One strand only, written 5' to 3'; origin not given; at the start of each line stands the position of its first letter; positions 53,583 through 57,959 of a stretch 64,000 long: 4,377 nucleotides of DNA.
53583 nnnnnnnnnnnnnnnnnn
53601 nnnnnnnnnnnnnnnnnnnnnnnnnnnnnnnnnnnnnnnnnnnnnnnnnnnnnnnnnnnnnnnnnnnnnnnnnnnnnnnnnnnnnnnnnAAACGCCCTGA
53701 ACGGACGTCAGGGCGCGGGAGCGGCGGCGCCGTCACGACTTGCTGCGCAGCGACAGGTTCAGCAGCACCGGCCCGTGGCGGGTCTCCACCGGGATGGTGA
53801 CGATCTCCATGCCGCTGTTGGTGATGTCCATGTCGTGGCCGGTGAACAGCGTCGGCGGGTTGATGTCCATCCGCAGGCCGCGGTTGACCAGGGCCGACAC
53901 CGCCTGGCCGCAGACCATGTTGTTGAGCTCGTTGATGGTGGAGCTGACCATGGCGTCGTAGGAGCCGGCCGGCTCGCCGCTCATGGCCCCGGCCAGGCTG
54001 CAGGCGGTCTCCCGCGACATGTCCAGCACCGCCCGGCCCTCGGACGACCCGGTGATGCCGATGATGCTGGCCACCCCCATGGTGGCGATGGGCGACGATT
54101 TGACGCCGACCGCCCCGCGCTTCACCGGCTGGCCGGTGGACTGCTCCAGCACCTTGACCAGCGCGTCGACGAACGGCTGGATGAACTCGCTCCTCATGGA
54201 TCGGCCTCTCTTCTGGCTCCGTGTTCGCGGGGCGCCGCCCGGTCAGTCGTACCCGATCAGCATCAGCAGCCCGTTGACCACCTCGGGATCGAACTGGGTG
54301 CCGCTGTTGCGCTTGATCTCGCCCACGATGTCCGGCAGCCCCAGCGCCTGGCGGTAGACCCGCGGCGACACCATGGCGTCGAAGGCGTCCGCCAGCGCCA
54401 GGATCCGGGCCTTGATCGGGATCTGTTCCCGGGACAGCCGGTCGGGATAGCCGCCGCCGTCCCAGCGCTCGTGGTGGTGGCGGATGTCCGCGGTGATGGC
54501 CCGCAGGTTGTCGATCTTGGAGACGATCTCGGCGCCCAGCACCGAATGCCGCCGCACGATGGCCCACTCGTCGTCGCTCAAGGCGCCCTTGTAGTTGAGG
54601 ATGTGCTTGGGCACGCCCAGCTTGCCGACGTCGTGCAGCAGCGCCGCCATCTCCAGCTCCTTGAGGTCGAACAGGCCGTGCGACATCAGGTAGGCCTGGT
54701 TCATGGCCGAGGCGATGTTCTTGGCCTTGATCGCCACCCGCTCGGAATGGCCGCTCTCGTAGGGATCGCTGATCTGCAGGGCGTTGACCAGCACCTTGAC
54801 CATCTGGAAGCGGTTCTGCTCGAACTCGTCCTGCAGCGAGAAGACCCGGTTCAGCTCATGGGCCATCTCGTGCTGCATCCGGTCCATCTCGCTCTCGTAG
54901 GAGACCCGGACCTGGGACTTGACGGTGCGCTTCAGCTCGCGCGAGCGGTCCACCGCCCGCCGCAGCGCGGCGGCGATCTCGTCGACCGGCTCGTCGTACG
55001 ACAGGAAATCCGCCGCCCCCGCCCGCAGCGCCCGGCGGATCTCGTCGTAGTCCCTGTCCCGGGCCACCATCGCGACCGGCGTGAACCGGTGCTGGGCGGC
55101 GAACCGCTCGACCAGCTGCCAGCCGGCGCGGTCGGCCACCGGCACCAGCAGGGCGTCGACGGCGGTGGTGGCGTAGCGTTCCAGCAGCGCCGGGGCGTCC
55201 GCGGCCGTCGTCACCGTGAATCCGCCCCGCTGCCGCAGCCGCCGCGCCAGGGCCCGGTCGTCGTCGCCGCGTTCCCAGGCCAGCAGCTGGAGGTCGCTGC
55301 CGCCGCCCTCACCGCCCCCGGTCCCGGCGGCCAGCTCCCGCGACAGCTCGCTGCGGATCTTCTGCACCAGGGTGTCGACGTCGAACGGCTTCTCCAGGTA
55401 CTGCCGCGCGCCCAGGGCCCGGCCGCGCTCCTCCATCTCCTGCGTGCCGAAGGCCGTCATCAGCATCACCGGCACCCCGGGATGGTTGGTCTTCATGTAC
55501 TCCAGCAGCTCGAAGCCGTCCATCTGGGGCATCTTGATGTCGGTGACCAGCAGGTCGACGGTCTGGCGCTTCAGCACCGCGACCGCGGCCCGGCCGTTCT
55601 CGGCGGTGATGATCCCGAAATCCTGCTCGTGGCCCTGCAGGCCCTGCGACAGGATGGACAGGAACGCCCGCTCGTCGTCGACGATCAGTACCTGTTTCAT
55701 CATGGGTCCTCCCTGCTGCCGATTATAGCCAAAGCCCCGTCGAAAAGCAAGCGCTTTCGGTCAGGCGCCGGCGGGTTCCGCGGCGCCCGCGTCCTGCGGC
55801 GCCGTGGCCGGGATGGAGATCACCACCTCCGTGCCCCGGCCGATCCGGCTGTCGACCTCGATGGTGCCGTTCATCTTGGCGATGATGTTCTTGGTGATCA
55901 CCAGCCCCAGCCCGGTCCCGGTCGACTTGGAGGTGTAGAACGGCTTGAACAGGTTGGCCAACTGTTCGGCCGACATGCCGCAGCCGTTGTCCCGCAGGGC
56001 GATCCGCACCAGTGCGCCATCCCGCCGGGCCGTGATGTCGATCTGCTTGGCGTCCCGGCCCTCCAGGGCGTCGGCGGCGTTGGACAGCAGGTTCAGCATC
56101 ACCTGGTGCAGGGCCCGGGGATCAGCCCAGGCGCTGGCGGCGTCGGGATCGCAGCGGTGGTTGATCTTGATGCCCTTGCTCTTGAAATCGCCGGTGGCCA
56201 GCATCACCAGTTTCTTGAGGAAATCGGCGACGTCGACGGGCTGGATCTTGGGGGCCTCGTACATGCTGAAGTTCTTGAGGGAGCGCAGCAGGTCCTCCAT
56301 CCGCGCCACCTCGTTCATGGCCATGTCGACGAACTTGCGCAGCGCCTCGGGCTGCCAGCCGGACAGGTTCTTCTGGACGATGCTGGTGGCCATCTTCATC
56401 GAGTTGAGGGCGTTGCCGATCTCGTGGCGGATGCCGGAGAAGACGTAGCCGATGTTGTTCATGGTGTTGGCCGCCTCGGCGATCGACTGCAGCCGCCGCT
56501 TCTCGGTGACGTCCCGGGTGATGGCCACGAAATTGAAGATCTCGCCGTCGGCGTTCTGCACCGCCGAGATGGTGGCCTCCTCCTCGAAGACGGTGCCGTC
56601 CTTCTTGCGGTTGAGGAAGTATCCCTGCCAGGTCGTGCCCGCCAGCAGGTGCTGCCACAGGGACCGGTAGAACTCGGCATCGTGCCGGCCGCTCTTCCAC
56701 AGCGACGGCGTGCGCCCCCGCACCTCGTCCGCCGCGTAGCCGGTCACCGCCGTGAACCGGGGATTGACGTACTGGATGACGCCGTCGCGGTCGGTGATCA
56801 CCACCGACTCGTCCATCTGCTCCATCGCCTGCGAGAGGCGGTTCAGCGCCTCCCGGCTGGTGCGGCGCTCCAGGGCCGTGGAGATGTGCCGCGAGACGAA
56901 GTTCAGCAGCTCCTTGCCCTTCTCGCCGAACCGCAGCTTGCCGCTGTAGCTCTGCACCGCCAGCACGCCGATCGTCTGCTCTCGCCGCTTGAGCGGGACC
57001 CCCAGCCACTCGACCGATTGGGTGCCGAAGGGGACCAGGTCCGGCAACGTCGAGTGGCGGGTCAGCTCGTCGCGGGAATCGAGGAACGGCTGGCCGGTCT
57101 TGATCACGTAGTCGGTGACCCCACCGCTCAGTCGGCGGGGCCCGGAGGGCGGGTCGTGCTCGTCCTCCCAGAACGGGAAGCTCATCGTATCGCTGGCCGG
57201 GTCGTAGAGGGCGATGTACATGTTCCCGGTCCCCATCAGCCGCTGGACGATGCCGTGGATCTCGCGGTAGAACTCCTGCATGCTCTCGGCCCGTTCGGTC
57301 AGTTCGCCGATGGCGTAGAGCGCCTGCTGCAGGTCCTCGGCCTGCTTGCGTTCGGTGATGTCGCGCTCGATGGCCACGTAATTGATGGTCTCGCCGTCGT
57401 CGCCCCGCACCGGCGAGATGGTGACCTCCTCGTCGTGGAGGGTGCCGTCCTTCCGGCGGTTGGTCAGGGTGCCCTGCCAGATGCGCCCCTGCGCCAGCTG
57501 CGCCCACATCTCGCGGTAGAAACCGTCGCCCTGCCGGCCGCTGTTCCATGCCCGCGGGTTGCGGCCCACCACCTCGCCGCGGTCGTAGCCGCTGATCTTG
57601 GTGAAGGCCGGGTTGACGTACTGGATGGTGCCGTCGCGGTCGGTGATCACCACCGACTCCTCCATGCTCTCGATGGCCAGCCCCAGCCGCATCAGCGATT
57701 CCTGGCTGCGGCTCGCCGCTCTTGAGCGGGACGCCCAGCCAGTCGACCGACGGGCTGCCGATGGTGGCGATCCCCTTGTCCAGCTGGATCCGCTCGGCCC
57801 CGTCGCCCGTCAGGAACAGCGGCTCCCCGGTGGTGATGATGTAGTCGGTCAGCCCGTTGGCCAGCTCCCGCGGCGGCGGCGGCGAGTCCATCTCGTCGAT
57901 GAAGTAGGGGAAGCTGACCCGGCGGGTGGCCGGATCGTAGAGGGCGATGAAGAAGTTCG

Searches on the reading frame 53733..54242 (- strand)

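Call 17: search_protein_families(library=pfam, proteins=[window:53733-54242:-], max_evalue=0.001)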
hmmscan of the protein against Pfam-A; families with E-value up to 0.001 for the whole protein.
window:53733-54242:- (169 aa): 2 families
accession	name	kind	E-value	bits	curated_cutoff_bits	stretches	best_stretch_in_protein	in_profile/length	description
PF13690.11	CheX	-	1.9e-18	66.8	27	1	57-152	1-93/94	Chemotaxis phosphatase CheX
PF04509.17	CheC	-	1.6e-06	28.4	22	1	98-132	1-36/38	CheC-like family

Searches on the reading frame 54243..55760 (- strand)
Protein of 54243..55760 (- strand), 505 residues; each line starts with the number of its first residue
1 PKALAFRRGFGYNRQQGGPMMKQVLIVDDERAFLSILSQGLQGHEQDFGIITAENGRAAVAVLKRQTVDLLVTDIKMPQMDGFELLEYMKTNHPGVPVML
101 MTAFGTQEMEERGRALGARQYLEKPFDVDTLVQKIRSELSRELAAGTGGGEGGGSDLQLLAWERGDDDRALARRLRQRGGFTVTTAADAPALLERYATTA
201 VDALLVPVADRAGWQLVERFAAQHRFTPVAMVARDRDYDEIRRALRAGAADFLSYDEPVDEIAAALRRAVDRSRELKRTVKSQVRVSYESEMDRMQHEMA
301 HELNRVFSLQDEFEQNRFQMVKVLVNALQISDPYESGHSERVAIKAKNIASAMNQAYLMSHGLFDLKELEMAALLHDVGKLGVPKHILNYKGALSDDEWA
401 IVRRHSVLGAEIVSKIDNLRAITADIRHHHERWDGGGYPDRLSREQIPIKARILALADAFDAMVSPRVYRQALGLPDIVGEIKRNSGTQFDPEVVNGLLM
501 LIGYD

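Call 7: search_protein_families(library=pfam, proteins=[window:54243-55760:-], max_evalue=0.001)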
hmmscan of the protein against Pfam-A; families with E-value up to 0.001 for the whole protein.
window:54243-55760:- (505 aa): 4 families
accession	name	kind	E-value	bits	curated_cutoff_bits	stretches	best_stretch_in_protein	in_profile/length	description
PF00072.30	Response_reg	-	7.1e-39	132.9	30.2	2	24-136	1-111/111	Response regulator receiver domain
PF13487.12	HD_5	-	2.9e-36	125.2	27.2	1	322-494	1-170/170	HD domain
PF01966.28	HD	-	4e-21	75.9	22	1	337-463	3-116/116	HD domain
PF24367.1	DUF7523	-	0.0002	22.1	27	1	244-312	19-93/158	Family of unknown function (DUF7523)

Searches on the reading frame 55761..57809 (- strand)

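Call 17: search_protein_families(library=pfam, proteins=[window:55761-57809:-], max_evalue=0.001)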
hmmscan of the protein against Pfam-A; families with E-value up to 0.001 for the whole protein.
window:55761-57809:- (682 aa): 15 families
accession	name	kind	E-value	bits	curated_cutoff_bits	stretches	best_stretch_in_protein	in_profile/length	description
PF13426.13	PAS_9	-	5.3e-37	126.7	27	2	51-153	2-103/103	PAS domain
PF00989.32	PAS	-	3e-34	117.9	22.6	2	324-434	2-113/113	PAS fold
PF08448.16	PAS_4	-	2.1e-29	102.4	23.1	2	47-156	2-110/110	PAS fold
PF02518.31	HATPase_c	-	1.1e-26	93.8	26.4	1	563-669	2-110/111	Histidine kinase-, DNA gyrase B-, and HSP90-like ATPase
PF08447.18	PAS_3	-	1.1e-17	64.5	25.6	2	347-430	3-88/89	PAS fold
PF13188.13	PAS_8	-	4.5e-15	55.4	21.8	2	323-366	1-41/65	PAS domain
PF13185.12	GAF_2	-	3.3e-10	40.7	28.6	1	175-314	2-136/136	GAF domain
PF01590.32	GAF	-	2.8e-08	34.8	22.4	1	177-313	2-133/133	GAF domain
PF24820.1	Diguanyl_cycl_sensor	-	2.5e-07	31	28.1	0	46-104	2-59/109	Diguanylate cyclase-like sensor domain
PF13492.12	GAF_3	-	2.7e-07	31.5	27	1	177-315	2-129/129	GAF domain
PF00512.31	HisKA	-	2.5e-06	27.9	26.9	1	456-519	5-65/66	His Kinase A (phospho-acceptor) domain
PF12860.13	PAS_7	-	4.1e-06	27.4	27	0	46-158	1-114/115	PAS fold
PF24990.1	PAS_13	-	0.00025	21.8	27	0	54-184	4-53/143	ERT1/acuK family PAS domain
PF13589.12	HATPase_c_3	-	0.00057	20.4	25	0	568-629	4-62/137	Histidine kinase-, DNA gyrase B-, and HSP90-like ATPase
PF14501.12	HATPase_c_5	-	0.00072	19.9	22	0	566-654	5-90/102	GHKL domain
